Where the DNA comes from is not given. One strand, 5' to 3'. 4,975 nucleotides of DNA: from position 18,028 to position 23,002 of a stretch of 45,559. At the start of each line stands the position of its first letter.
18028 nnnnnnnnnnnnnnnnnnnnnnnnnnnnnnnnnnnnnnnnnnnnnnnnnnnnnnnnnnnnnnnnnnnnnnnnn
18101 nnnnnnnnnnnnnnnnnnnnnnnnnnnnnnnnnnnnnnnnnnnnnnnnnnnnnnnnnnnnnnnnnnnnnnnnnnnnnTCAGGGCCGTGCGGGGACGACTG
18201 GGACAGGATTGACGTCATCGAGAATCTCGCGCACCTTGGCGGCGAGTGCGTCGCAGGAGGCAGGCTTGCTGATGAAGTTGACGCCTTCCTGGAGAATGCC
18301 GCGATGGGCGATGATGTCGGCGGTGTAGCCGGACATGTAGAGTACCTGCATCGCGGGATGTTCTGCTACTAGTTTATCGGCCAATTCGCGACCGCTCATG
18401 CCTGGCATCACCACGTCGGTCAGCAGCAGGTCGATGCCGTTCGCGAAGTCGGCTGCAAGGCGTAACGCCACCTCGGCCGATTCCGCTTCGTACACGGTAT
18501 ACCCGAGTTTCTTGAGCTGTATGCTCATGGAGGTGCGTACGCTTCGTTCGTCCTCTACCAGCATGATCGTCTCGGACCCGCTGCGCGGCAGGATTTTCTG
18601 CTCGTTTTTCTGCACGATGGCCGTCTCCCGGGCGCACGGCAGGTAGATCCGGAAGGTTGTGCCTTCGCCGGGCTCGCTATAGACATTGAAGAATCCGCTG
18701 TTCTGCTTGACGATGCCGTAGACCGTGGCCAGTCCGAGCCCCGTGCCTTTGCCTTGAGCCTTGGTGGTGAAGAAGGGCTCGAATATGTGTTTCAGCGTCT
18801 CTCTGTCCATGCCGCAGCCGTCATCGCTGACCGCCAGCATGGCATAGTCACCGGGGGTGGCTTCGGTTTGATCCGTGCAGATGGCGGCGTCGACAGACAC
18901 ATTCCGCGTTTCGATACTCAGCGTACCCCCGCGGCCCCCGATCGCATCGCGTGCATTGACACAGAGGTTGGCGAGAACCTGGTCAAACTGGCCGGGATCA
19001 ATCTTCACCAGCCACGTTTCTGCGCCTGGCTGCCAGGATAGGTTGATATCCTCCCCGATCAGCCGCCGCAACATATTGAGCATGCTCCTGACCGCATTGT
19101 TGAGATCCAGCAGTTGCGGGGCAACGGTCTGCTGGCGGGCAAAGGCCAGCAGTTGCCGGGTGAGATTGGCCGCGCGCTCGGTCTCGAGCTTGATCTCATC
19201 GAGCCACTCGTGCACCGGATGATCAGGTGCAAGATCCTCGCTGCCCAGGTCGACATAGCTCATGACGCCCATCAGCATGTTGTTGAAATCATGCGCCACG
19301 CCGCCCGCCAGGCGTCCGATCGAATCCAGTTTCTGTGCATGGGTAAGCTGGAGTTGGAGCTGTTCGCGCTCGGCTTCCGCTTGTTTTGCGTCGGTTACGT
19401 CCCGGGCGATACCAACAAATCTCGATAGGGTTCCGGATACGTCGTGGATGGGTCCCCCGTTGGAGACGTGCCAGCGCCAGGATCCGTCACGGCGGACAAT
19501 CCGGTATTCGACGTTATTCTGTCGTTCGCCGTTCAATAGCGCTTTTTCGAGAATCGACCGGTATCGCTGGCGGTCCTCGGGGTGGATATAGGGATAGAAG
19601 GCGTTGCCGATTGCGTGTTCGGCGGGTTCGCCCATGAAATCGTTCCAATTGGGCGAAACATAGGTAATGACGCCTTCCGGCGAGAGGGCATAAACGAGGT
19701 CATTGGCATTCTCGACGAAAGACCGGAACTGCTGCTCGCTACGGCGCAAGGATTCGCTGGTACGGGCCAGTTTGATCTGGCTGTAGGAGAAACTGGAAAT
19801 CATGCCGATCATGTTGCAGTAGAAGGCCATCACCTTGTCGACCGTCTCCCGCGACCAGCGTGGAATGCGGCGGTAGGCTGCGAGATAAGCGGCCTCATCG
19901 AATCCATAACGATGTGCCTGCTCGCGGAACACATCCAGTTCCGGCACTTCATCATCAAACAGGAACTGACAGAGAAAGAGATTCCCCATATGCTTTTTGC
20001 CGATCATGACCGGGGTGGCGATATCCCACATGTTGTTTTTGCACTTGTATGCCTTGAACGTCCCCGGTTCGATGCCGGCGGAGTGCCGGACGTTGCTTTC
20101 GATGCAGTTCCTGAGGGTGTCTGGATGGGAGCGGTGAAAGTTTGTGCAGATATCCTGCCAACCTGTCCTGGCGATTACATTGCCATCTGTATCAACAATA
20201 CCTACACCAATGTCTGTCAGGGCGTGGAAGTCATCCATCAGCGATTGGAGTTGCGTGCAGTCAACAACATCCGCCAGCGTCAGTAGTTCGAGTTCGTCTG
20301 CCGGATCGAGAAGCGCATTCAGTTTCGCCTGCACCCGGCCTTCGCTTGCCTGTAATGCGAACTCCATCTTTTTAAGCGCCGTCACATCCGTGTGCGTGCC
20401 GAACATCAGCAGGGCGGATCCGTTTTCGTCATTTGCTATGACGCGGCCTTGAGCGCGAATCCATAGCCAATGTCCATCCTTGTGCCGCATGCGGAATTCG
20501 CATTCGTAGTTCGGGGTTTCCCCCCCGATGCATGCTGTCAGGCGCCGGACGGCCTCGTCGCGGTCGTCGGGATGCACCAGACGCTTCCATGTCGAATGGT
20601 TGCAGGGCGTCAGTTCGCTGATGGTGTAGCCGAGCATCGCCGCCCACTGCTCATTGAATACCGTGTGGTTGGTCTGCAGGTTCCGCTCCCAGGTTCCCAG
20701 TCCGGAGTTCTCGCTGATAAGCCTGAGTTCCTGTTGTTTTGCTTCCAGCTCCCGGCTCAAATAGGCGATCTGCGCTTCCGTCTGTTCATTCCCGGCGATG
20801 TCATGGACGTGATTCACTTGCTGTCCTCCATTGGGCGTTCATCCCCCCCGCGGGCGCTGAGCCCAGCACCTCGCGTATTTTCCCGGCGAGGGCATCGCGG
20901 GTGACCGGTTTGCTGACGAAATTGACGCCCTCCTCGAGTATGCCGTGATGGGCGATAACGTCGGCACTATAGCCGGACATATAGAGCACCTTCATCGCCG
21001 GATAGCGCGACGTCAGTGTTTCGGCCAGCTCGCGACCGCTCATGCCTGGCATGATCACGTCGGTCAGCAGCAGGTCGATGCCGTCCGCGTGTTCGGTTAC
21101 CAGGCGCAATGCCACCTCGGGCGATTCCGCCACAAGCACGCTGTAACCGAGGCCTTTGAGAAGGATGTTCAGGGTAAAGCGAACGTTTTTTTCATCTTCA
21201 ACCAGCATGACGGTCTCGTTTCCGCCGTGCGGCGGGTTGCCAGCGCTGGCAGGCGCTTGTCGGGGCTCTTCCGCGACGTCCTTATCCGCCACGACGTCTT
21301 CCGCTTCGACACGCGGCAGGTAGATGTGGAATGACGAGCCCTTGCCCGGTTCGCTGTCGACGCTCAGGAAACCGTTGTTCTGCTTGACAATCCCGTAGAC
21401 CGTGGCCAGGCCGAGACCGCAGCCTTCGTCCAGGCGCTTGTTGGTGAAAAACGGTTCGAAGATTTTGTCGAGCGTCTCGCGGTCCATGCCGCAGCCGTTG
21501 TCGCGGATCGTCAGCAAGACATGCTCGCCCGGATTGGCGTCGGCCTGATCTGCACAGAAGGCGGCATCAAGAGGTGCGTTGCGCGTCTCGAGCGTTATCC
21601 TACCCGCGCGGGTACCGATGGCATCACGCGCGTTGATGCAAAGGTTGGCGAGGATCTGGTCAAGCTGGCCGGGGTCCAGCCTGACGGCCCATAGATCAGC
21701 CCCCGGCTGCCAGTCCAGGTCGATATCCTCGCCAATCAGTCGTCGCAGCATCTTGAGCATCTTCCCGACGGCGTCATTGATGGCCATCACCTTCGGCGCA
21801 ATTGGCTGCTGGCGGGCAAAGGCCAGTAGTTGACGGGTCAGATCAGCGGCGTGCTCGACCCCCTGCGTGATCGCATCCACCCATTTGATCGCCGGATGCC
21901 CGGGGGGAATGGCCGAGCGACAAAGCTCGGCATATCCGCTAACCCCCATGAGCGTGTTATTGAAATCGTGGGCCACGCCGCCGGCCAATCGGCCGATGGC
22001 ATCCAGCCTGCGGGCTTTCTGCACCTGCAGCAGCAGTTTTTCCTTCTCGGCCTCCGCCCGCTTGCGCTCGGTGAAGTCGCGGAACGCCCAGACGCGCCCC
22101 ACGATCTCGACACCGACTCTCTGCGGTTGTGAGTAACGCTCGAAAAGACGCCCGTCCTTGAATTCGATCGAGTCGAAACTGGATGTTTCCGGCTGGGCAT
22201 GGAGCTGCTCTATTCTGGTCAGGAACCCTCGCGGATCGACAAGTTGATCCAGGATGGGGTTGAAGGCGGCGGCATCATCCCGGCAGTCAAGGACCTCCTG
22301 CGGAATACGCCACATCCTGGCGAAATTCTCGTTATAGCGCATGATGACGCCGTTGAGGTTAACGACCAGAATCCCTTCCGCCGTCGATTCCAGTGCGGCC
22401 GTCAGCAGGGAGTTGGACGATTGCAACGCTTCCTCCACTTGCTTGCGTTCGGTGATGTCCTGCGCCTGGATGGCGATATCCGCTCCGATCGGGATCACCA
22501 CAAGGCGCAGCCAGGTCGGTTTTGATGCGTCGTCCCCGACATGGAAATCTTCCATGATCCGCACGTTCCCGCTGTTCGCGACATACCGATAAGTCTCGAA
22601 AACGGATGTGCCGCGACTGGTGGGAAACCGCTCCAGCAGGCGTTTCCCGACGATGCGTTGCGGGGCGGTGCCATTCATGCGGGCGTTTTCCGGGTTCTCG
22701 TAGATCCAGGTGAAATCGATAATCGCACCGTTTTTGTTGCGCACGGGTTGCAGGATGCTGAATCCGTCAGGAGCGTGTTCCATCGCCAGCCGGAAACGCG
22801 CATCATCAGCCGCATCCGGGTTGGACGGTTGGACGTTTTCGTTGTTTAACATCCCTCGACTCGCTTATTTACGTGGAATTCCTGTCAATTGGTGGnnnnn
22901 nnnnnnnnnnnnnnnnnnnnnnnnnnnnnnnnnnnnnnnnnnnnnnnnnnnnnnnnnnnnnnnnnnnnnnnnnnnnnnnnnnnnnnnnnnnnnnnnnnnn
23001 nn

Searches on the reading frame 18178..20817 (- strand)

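Call 5: search_protein_families(library=pfam, proteins=[window:18178-20817:-])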
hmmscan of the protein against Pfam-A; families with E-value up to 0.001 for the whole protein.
window:18178-20817:- (879 aa): 10 families
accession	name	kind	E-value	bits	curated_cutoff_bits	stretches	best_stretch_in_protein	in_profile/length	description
PF10114.15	PocR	-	7.6e-49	166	23.9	1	183-344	1-161/162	Sensory domain found in PocR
PF08447.18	PAS_3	-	5.2e-43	145.7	25.6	2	53-142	3-89/89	PAS fold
PF00989.32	PAS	-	4.1e-21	75.5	22.6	1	363-474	2-113/113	PAS fold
PF02518.31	HATPase_c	-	7.6e-21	75.1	26.4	1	607-728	2-109/111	Histidine kinase-, DNA gyrase B-, and HSP90-like ATPase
PF08448.16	PAS_4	-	3.2e-18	66.4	23.1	1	368-478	1-109/110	PAS fold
PF00072.30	Response_reg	-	5e-18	65.7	30.2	1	751-862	1-110/111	Response regulator receiver domain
PF13426.13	PAS_9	-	7.1e-16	58.8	27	2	379-476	8-103/103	PAS domain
PF00512.31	HisKA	-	4.8e-07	30.2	26.9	1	501-563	3-64/66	His Kinase A (phospho-acceptor) domain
PF13188.13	PAS_8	-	7e-06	26.2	21.8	0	363-421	2-59/65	PAS domain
PF14598.12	PAS_11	-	0.00019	21.8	25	0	75-143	35-102/109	PAS domain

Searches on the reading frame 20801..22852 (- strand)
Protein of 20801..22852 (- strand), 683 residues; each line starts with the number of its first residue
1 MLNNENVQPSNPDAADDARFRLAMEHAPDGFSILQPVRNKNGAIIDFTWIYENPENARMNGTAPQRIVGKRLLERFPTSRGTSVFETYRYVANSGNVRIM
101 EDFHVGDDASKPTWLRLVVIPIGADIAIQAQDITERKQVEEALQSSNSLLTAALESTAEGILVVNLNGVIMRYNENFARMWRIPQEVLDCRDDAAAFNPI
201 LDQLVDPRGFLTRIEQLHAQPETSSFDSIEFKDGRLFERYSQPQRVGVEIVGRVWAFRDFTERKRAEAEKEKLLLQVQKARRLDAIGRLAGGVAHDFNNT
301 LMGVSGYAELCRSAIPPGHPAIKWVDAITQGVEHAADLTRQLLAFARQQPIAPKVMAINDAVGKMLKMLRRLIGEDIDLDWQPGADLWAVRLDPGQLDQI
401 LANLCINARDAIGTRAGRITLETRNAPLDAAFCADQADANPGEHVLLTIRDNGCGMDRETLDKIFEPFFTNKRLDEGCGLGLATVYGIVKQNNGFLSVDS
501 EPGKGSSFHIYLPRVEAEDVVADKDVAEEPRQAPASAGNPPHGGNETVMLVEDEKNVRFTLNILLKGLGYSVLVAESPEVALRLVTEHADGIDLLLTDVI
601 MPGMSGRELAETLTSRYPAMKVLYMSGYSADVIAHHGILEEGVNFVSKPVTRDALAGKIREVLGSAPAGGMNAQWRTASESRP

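Call 5: search_protein_families(library=pfam, proteins=[window:20801-22852:-])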
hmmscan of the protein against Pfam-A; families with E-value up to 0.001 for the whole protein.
window:20801-22852:- (683 aa): 6 families
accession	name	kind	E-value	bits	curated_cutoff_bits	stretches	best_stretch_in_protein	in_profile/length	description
PF02518.31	HATPase_c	-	3.6e-21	76.1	26.4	1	393-514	2-109/111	Histidine kinase-, DNA gyrase B-, and HSP90-like ATPase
PF00072.30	Response_reg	-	8.4e-19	68.2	30.2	1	548-659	1-110/111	Response regulator receiver domain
PF08448.16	PAS_4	-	9.2e-11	42.4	23.1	1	46-138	14-110/110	PAS fold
PF13188.13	PAS_8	-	1.1e-06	28.7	21.8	0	149-202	2-55/65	PAS domain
PF00512.31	HisKA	-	1.5e-06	28.6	26.9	1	287-349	3-64/66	His Kinase A (phospho-acceptor) domain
PF00989.32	PAS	-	5.5e-05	23.6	22.6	0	151-186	4-39/113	PAS fold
